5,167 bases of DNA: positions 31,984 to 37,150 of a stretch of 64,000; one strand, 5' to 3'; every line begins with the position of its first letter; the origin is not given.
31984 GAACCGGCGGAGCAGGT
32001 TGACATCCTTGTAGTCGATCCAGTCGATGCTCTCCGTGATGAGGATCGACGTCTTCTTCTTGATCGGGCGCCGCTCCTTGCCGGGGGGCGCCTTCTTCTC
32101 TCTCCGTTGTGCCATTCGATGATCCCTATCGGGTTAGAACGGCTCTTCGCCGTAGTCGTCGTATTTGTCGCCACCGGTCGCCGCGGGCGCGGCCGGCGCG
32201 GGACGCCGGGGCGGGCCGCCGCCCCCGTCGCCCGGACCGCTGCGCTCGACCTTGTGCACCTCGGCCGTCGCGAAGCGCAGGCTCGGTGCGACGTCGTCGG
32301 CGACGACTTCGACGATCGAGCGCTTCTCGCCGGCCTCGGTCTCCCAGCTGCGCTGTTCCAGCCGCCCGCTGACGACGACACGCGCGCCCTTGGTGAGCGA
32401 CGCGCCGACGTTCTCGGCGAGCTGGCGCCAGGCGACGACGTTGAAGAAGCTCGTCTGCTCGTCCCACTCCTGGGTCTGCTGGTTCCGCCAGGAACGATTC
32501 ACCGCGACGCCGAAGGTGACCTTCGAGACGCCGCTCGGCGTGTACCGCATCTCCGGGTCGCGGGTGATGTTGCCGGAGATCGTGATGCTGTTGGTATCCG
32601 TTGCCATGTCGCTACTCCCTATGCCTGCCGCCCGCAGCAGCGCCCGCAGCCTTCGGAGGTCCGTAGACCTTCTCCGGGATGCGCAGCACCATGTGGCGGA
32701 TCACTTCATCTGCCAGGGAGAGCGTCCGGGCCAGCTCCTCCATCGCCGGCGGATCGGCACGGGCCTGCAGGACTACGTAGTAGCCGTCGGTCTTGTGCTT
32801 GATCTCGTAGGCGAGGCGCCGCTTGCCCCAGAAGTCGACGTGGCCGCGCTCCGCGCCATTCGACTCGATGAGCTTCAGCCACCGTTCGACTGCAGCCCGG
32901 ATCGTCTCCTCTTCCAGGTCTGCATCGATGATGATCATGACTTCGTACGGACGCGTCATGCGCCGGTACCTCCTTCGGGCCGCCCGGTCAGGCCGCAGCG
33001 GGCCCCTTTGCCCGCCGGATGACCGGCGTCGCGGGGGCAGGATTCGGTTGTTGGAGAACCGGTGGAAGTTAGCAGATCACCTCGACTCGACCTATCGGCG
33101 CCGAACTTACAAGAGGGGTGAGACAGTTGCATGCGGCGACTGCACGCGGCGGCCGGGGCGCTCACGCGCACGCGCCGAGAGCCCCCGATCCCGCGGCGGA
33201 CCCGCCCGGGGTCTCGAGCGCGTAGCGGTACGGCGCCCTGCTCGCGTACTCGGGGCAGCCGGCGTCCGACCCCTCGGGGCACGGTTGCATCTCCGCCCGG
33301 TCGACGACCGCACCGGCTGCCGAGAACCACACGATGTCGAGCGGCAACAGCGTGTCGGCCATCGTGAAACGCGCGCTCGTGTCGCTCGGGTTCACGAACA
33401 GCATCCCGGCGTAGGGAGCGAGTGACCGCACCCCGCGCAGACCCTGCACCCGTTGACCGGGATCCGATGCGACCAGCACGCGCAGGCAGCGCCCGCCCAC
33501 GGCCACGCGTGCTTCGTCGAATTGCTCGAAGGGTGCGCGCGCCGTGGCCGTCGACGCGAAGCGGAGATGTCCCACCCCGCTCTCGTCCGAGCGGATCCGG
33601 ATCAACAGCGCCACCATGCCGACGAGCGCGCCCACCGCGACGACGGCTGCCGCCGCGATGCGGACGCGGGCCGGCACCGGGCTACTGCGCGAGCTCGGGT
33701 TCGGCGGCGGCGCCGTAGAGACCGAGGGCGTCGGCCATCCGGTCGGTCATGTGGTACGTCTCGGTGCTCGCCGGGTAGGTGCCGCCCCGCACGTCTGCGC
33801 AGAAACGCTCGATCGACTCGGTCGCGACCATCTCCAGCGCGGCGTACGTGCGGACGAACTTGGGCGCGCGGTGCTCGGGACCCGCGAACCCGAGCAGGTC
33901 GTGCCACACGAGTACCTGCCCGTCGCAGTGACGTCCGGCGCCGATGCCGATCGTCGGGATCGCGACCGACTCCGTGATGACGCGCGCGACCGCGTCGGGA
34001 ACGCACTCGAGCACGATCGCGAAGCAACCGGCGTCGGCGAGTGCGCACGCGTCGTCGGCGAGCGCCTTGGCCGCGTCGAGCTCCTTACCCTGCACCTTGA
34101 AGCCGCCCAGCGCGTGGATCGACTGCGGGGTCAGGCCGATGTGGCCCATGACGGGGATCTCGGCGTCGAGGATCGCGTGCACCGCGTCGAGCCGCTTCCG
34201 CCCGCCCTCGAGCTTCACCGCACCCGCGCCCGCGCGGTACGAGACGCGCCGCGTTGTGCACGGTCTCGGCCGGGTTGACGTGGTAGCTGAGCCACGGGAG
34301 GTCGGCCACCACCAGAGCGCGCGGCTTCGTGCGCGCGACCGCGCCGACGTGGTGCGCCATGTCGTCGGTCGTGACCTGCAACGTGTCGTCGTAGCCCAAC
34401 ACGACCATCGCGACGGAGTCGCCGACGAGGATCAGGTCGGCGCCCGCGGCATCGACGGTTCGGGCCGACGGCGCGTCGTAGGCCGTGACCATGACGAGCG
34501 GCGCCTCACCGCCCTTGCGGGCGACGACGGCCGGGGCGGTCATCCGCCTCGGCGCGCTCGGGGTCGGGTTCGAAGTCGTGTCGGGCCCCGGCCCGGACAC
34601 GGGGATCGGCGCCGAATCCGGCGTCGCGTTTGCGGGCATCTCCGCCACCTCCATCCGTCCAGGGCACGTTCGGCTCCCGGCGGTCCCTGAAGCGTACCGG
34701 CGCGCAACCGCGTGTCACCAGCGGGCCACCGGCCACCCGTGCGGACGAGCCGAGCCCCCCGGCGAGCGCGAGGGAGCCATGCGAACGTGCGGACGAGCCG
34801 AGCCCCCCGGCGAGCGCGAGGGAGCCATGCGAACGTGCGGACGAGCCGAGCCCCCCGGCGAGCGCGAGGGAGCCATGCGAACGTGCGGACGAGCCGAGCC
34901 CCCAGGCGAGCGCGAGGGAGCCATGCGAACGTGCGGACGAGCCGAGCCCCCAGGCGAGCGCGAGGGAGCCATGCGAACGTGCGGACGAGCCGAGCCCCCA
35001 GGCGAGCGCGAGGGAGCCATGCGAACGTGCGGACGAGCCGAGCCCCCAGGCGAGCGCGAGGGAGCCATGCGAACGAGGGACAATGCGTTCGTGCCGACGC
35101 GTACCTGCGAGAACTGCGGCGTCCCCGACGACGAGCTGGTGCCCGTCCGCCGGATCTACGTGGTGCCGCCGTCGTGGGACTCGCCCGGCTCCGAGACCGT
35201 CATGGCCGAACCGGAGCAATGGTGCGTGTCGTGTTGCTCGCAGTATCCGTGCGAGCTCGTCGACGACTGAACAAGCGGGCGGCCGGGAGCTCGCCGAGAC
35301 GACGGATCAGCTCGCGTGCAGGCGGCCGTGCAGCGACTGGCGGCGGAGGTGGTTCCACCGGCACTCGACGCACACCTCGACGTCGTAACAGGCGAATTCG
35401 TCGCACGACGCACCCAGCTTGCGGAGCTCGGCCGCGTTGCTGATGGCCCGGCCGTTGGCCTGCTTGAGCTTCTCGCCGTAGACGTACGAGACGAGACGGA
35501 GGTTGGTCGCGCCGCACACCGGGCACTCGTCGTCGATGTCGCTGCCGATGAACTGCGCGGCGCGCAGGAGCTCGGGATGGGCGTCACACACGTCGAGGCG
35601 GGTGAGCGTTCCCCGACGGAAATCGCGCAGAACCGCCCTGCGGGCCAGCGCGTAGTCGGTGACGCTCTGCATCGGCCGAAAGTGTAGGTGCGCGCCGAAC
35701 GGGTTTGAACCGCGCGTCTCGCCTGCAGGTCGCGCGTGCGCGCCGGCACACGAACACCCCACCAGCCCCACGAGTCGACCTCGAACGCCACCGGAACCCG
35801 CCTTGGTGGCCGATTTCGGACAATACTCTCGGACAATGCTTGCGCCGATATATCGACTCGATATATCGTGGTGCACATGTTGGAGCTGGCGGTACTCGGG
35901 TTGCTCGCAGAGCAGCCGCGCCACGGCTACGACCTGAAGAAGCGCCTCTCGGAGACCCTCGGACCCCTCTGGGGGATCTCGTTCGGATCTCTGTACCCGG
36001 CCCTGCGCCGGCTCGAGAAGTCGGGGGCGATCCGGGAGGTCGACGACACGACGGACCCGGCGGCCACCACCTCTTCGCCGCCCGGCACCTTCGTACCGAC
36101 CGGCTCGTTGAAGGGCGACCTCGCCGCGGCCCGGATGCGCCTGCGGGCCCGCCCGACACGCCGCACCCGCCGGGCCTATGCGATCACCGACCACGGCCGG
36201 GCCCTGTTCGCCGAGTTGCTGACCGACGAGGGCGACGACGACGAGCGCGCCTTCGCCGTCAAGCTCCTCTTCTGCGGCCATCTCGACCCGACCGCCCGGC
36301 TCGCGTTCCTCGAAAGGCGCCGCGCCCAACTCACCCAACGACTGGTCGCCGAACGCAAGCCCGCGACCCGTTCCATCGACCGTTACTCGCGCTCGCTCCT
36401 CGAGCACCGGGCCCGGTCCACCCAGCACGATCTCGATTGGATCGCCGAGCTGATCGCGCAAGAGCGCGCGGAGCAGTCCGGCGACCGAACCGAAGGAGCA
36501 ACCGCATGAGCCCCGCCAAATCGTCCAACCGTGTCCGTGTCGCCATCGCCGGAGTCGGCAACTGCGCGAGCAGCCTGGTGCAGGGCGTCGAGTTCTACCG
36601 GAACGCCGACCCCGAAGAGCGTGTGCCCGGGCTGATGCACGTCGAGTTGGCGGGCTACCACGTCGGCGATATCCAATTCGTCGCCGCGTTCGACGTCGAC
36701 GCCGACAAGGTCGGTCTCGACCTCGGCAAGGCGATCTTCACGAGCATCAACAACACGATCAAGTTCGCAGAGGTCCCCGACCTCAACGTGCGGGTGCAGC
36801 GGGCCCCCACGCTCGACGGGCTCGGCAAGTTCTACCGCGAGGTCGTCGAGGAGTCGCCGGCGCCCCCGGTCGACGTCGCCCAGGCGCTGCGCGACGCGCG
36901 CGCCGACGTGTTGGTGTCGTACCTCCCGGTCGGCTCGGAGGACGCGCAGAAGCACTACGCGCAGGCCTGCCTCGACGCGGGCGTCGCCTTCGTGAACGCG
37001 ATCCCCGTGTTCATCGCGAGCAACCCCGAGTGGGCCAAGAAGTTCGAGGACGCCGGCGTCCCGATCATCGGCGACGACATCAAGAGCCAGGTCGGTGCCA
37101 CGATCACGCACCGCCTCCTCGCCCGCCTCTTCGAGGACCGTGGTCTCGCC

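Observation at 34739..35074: Seven head-to-tail copies of a 48-bp unit, each carrying an SD-like GAGGGAG plus ATG, between panB and a small Cys-rich ORF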

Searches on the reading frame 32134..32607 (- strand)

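Call 8: search_protein_families(library=pfam, proteins=[window:32134-32607:-], max_evalue=0.01)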
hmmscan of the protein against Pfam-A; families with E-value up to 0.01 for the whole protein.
window:32134-32607:- (157 aa): 3 families
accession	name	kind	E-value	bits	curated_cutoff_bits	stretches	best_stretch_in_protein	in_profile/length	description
PF00436.31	SSB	-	1.3e-34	118.8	26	1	6-107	2-102/104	Single-strand binding protein family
PF22657.2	SSB_1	-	1.2e-05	25.9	27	1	6-87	1-79/91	Another single-strand binding protein family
PF01336.31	tRNA_anti-codon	-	0.0014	19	27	1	52-105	26-71/75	OB-fold nucleic acid binding domain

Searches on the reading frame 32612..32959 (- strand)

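Call 8: search_protein_families(library=pfam, proteins=[window:32612-32959:-], max_evalue=0.01)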
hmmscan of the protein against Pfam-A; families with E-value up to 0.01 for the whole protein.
window:32612-32959:- (115 aa): 1 family
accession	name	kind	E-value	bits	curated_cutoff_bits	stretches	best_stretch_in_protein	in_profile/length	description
PF01250.22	Ribosomal_S6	-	7.9e-29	100.1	27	1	5-93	2-90/90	Ribosomal protein S6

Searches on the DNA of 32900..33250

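Call 78: search_rna_families(source=window, start=32900, end=33250, threshold=evalue, max_evalue=1)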
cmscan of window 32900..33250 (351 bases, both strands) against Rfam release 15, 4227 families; matches with E-value up to 1: 1.
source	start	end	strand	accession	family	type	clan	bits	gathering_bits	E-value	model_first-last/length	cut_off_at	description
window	32941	33009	+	RF02833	Scr3202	Gene; sRNA;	-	21.3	52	0.66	1-95/95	no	Streptomyces RNA 3202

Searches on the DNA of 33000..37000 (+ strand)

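Call 7: search_rna_families(source=window, start=33000, end=37000, threshold=evalue, max_evalue=1)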
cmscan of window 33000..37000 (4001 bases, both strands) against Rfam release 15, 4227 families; matches with E-value up to 1: 0.
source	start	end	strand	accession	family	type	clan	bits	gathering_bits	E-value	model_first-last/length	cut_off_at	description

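Call 39: search_rna_families(sources=[L001, L093, L094], threshold=evalue, max_evalue=1)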
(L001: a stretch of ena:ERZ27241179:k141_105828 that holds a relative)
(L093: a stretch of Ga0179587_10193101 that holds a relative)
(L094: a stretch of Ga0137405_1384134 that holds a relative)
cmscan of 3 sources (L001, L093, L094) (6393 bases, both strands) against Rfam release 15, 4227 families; matches with E-value up to 1: 0.
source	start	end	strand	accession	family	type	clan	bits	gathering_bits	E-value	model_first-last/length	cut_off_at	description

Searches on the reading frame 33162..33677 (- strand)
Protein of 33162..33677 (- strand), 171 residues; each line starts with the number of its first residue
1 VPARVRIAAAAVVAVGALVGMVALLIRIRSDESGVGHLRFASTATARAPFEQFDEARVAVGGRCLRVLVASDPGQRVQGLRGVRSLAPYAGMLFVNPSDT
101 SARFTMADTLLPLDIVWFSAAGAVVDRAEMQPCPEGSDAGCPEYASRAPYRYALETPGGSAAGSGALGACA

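Call 8: search_protein_families(library=pfam, proteins=[window:33162-33677:-], max_evalue=0.01)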
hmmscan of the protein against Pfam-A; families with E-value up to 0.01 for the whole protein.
window:33162-33677:- (171 aa): 1 family
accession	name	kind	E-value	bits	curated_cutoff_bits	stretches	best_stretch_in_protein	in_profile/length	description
PF02643.20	DUF192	-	2.7e-18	66.3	27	1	66-163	2-85/96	Uncharacterized ACR, COG1430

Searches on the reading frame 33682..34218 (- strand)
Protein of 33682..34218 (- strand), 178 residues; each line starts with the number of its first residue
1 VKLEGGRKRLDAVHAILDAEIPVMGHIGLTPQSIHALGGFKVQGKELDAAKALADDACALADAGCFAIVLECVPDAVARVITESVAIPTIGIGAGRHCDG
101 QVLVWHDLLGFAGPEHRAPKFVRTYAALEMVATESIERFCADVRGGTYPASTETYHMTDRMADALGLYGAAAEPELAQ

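Call 8: search_protein_families(library=pfam, proteins=[window:33682-34218:-], max_evalue=0.01)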
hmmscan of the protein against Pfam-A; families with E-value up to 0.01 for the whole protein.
window:33682-34218:- (178 aa): 2 families
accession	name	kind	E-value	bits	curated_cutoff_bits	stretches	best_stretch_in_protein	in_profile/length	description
PF02548.21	Pantoate_transf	-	1e-61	209.1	28.7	1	1-150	111-258/259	Ketopantoate hydroxymethyltransferase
PF01177.27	Asp_Glu_race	-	0.00027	21.2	31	1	45-93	48-97/211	Asp/Glu/Hydantoin racemase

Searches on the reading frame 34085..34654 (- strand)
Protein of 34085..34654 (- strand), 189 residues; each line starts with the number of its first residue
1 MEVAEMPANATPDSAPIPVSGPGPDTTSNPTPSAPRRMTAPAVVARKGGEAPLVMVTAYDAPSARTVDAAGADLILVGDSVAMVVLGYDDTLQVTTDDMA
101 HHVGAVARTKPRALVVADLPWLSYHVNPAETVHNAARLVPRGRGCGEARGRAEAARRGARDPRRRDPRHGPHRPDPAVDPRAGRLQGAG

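Call 8: search_protein_families(library=pfam, proteins=[window:34085-34654:-], max_evalue=0.01)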
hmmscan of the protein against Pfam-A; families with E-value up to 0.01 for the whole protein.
window:34085-34654:- (189 aa): 2 families
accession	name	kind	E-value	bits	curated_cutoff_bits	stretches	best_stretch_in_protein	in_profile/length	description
PF02548.21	Pantoate_transf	-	1.4e-34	120.2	28.7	1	38-141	2-105/259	Ketopantoate hydroxymethyltransferase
PF13714.12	PEP_mutase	-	4.3e-07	30.2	31.5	1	50-135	8-91/240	Phosphoenolpyruvate phosphomutase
